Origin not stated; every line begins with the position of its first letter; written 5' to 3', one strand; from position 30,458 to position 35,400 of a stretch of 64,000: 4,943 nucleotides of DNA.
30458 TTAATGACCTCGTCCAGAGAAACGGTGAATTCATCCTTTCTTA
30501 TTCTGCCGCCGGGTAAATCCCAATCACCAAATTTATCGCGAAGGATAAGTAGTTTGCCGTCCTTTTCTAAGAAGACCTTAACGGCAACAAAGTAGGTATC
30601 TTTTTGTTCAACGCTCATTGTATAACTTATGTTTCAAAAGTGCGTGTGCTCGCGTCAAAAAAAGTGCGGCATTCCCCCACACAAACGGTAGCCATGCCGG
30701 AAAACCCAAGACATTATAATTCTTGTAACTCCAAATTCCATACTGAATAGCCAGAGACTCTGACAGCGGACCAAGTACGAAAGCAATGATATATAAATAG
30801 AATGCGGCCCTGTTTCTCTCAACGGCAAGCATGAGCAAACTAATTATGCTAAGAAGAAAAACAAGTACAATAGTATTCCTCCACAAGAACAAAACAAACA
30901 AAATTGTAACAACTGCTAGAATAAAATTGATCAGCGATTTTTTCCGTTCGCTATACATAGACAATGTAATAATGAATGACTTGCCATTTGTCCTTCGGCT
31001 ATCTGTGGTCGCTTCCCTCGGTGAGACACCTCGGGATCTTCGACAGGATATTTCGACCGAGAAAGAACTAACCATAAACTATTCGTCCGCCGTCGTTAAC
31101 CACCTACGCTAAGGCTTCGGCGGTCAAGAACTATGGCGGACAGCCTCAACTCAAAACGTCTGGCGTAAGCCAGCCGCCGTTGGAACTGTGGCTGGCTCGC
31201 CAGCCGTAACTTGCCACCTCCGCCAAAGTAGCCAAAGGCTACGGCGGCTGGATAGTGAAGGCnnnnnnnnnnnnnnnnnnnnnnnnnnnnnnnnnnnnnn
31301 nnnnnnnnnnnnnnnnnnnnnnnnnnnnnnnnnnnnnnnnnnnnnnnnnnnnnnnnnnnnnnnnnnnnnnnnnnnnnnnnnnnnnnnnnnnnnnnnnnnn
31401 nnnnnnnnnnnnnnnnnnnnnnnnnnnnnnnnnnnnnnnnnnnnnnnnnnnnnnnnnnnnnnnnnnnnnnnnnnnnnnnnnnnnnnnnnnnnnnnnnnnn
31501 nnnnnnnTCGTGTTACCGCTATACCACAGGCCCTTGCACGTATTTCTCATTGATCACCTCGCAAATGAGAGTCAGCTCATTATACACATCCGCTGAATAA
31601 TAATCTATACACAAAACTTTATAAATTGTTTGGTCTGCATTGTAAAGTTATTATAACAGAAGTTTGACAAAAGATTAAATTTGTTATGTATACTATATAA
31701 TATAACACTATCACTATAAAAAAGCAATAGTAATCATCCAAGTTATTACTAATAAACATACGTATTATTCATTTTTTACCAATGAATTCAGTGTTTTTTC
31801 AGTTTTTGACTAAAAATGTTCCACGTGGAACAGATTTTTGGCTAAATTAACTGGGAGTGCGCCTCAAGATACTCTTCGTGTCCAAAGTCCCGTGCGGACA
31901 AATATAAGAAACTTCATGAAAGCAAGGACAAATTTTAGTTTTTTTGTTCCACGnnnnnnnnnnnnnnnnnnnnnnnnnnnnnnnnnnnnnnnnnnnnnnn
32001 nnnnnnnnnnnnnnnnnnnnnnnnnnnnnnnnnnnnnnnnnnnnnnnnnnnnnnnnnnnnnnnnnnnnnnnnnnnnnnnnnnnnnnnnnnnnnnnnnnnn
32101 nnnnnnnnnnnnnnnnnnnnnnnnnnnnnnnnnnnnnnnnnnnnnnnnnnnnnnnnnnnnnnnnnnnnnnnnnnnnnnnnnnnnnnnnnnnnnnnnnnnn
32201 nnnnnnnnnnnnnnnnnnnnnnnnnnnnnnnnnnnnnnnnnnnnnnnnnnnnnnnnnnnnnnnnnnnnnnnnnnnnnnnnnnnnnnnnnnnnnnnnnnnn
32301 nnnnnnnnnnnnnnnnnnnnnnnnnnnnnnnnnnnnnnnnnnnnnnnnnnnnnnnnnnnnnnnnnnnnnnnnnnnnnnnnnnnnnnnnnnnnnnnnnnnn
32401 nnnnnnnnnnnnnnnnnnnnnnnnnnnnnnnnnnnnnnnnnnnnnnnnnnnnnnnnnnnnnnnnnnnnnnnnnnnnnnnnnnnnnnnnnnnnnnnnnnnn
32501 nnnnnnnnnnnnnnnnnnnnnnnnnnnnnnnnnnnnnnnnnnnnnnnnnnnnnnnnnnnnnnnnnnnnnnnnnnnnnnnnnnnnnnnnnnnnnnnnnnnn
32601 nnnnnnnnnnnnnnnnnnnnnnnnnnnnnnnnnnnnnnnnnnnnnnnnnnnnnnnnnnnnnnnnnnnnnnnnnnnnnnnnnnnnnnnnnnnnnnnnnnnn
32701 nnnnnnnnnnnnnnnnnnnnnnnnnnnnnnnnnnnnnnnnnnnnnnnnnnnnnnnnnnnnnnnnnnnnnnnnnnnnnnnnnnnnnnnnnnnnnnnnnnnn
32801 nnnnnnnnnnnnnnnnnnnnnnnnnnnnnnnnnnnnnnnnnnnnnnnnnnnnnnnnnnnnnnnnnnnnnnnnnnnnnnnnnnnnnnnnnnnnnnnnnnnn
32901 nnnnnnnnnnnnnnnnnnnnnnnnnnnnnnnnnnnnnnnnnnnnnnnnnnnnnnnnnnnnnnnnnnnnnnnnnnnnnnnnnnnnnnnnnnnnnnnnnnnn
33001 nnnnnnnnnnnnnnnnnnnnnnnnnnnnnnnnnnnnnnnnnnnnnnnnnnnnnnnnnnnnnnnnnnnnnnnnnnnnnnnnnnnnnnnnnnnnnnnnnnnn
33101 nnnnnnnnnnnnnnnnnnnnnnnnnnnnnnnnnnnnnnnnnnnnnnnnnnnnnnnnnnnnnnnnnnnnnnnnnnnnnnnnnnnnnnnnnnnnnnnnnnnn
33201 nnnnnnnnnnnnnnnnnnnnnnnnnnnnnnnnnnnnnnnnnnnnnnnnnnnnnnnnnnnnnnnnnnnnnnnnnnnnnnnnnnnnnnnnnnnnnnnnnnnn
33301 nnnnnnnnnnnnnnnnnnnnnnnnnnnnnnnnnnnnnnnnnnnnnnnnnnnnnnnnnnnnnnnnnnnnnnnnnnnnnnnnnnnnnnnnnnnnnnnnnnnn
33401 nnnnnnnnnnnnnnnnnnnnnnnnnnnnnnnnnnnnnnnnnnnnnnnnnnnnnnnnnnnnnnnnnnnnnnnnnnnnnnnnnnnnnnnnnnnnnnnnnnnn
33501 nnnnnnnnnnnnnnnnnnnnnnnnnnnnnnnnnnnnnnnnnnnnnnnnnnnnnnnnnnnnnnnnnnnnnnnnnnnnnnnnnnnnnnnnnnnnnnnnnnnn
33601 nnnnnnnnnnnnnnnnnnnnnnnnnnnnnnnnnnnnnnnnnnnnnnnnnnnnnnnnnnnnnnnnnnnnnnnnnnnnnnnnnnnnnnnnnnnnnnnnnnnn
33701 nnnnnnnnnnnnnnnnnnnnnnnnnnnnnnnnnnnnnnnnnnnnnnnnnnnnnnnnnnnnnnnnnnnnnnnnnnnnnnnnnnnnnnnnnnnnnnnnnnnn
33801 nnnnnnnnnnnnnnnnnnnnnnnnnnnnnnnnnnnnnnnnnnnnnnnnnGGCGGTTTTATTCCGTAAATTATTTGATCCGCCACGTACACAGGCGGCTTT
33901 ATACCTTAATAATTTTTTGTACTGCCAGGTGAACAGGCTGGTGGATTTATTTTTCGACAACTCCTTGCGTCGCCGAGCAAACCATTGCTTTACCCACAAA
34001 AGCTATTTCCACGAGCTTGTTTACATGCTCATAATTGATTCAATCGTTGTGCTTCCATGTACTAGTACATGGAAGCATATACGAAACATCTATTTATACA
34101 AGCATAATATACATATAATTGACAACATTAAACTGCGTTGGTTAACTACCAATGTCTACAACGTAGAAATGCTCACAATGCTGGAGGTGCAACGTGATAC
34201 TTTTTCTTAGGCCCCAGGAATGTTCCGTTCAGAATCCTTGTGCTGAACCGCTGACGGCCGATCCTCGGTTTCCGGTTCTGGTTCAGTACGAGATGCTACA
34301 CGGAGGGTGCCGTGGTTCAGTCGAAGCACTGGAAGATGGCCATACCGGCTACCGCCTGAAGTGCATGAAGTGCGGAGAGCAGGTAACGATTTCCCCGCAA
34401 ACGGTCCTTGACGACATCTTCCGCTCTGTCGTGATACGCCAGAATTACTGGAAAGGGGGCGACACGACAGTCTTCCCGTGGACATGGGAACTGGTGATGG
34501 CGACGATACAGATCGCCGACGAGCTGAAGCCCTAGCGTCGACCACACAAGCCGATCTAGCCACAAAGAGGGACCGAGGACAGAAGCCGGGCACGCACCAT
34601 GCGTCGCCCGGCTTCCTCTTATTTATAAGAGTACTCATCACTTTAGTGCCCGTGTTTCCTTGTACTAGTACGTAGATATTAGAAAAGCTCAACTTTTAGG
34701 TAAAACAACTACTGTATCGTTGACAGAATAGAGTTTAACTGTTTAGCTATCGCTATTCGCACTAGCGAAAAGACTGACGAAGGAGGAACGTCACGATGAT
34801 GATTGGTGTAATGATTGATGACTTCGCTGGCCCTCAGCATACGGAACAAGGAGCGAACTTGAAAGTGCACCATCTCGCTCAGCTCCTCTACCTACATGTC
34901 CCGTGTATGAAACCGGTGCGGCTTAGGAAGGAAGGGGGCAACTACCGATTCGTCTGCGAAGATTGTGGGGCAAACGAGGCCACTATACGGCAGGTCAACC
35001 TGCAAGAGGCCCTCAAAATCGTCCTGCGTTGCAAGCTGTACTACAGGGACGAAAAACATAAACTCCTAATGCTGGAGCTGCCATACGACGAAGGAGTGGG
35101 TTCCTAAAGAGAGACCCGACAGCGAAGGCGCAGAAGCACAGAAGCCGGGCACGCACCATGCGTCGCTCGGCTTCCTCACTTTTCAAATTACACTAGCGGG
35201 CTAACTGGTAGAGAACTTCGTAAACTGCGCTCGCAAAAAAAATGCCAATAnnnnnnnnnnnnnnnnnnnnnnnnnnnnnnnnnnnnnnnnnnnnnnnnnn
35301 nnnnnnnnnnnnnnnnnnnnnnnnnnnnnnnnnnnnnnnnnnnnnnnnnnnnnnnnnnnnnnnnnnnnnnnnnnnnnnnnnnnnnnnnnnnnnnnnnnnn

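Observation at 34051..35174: Duplicated mini-gene cassette: palindromic operator, promoter, small zinc-ribbon protein, identical terminator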

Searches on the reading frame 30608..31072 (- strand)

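Call 75: search_protein_families(library=pfam, proteins=[window:30608-31072:-], max_evalue=0.001)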
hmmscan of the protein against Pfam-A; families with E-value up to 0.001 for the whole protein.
window:30608-31072:- (154 aa): 1 family
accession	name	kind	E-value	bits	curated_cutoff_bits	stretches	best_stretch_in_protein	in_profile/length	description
PF11086.13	DUF2878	-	3.6e-05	24.5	27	1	61-148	15-105/154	Protein of unknown function (DUF2878)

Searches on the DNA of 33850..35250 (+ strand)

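Call 16: search_rna_families(source=window, start=33850, end=35250, threshold=evalue, max_evalue=10)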
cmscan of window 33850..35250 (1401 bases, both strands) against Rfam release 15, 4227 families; matches with E-value up to 10: 7.
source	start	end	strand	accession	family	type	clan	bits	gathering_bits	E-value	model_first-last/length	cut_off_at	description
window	34025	34105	-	RF04176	mir-3149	Gene; miRNA;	-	20.4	100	0.86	1-83/83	no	mir-3149 microRNA precursor family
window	33853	33946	+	RF00199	SL2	Gene;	CL00020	20.2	41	4.1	1-110/110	no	SL2 RNA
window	34049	34078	+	RF04176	mir-3149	Gene; miRNA;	-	19.4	100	1.6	1-83/83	no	mir-3149 microRNA precursor family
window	34038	34090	+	RF00103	mir-1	Gene; miRNA;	-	15.4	45.6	7.4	1-79/79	no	mir-1 microRNA precursor family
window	34581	34642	-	RF00382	DnaX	Cis-reg; frameshift_element;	-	13.9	35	4.8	1-65/65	no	DnaX ribosomal frameshifting element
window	33948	34088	-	RF01699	Clostridiales-1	Gene; sRNA;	-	13.8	48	6.4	1-166/166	no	Clostridiales-1 RNA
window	34772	34820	+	RF01141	sR18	Gene; snRNA; snoRNA; CD-box;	-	12.7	45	7.6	1-56/56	no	Small nucleolar RNA sR18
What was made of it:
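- Rfam gives only weak sub-threshold chance matches (best 20 bits; call 16).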

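Call 80: search_dna_similar(query=window:34040-35185:+, collection=phages, mode=distant, max_evalue=0.01, max_rows=10)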
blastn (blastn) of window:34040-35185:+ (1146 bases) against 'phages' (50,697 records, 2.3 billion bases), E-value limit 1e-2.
No match.

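Call 81: search_dna_similar(query=window:34040-35185:+, collection=plasmids, mode=distant, max_evalue=0.01, max_rows=10)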
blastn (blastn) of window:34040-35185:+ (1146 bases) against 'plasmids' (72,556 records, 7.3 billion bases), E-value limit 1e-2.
No match.
